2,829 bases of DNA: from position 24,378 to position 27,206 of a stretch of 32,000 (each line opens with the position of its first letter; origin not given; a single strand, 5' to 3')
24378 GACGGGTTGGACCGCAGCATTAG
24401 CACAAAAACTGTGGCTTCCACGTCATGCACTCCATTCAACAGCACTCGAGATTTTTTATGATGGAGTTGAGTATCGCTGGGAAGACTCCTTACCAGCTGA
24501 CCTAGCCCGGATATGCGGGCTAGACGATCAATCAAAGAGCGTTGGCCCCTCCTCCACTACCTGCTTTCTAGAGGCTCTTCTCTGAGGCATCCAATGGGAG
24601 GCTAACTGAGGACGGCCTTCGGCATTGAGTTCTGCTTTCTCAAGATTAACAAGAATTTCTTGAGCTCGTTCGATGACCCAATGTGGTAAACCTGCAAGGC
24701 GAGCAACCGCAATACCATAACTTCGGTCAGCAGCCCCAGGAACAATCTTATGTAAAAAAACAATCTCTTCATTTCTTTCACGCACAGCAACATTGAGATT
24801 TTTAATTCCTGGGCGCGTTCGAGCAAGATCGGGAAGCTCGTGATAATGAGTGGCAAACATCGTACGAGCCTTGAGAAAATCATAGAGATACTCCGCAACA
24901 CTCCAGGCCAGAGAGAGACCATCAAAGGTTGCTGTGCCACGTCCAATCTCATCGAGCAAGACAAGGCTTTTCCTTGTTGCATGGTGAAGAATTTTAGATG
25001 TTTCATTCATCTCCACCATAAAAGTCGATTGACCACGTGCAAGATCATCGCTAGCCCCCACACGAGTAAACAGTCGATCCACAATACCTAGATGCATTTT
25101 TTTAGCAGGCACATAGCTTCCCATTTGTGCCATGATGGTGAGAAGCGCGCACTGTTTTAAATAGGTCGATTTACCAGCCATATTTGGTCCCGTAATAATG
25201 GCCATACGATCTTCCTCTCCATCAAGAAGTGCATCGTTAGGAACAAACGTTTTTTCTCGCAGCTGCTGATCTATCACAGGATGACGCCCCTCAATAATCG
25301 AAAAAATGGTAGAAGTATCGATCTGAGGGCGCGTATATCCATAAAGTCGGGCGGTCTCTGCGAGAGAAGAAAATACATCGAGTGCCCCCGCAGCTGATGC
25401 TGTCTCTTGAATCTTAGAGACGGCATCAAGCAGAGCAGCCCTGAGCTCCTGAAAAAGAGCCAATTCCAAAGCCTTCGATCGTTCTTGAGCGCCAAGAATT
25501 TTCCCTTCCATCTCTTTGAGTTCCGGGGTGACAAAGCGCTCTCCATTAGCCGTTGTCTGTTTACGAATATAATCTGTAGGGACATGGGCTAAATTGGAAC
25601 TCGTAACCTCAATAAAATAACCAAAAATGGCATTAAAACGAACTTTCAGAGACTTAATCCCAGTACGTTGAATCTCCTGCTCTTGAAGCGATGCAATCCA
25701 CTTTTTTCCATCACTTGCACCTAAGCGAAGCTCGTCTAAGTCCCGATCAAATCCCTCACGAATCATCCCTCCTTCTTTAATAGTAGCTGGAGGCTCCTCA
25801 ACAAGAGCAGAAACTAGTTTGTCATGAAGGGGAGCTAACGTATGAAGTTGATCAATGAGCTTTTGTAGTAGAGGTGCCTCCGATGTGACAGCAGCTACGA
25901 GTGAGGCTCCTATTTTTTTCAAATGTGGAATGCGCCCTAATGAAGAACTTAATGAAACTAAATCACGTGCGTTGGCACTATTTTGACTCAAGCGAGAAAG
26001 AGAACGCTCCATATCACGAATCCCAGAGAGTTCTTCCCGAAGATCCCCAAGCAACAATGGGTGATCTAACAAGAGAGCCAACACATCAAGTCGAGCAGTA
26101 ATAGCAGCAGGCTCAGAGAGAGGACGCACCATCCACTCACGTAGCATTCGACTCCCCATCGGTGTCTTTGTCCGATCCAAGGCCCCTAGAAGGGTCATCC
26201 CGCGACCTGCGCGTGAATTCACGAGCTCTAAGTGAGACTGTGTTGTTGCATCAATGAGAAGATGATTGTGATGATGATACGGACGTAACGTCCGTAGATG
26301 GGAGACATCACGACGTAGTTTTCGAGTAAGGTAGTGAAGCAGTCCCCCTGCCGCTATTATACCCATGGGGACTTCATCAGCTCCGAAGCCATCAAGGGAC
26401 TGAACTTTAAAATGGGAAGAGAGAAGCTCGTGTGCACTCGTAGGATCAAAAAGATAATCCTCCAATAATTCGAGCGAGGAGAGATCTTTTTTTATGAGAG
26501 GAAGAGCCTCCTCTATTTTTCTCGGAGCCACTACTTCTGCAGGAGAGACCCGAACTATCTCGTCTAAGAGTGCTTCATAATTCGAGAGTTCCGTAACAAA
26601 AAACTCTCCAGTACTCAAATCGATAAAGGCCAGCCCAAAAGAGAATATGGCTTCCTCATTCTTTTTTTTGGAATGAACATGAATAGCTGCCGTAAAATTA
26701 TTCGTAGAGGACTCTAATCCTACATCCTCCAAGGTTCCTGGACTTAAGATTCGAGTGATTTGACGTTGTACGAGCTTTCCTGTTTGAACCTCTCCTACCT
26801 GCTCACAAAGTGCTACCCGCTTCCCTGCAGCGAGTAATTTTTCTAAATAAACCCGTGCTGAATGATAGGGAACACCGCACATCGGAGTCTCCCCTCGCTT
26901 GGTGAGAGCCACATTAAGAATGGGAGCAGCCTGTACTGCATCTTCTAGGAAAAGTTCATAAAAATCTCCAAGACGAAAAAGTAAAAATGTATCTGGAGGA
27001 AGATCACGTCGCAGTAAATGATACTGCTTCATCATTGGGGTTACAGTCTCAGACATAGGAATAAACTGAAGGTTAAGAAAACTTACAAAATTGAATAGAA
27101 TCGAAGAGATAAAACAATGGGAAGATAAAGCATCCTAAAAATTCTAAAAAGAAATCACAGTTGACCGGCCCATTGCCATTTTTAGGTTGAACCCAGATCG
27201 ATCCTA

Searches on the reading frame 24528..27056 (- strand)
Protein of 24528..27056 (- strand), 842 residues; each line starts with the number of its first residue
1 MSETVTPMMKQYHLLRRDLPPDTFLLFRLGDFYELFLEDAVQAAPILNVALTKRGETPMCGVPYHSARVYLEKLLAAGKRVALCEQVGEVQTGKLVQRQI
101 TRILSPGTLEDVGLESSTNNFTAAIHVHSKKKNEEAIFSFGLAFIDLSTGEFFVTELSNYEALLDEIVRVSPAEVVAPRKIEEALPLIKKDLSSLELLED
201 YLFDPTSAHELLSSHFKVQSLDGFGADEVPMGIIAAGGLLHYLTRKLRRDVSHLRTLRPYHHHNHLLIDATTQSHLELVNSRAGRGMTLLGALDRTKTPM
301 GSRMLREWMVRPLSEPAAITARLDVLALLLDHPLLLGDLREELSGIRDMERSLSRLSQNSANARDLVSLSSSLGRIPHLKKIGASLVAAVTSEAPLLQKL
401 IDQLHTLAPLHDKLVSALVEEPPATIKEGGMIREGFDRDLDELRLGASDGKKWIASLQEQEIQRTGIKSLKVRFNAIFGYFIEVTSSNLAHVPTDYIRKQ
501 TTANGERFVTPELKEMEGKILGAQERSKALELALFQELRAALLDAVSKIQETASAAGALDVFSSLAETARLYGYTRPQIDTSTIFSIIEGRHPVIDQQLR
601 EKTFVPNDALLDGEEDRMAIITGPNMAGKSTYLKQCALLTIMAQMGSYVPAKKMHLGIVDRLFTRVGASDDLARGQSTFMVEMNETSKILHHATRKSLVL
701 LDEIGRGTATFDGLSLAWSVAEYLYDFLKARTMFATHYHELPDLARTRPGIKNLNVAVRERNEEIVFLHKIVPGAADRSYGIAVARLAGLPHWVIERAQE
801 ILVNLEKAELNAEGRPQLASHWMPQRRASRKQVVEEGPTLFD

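Call 7: search_protein_families(library=pfam, proteins=[window:24528-27056:-])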
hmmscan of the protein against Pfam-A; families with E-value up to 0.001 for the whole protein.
window:24528-27056:- (842 aa): 5 families
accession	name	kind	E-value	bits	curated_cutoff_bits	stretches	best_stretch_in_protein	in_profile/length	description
PF00488.27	MutS_V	-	6.6e-85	284.3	30.2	1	620-806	2-188/188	MutS domain V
PF05192.23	MutS_III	-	4e-44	151.7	34.1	1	272-566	2-194/194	MutS domain III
PF01624.25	MutS_I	-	3.2e-33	114.7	20.6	1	6-111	1-111/113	MutS domain I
PF05190.23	MutS_IV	-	1.2e-28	99.6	22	1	435-526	1-92/92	MutS family domain IV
PF05188.22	MutS_II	-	5.1e-25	88.8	25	1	139-255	13-133/133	MutS domain II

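Call 10: find_encoding_contigs(protein=window:24528-27056:-, flank=10000, max_places=4)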
Protein window:24528-27056:- (842 aa): no gene with exactly this product is on record in the collection.
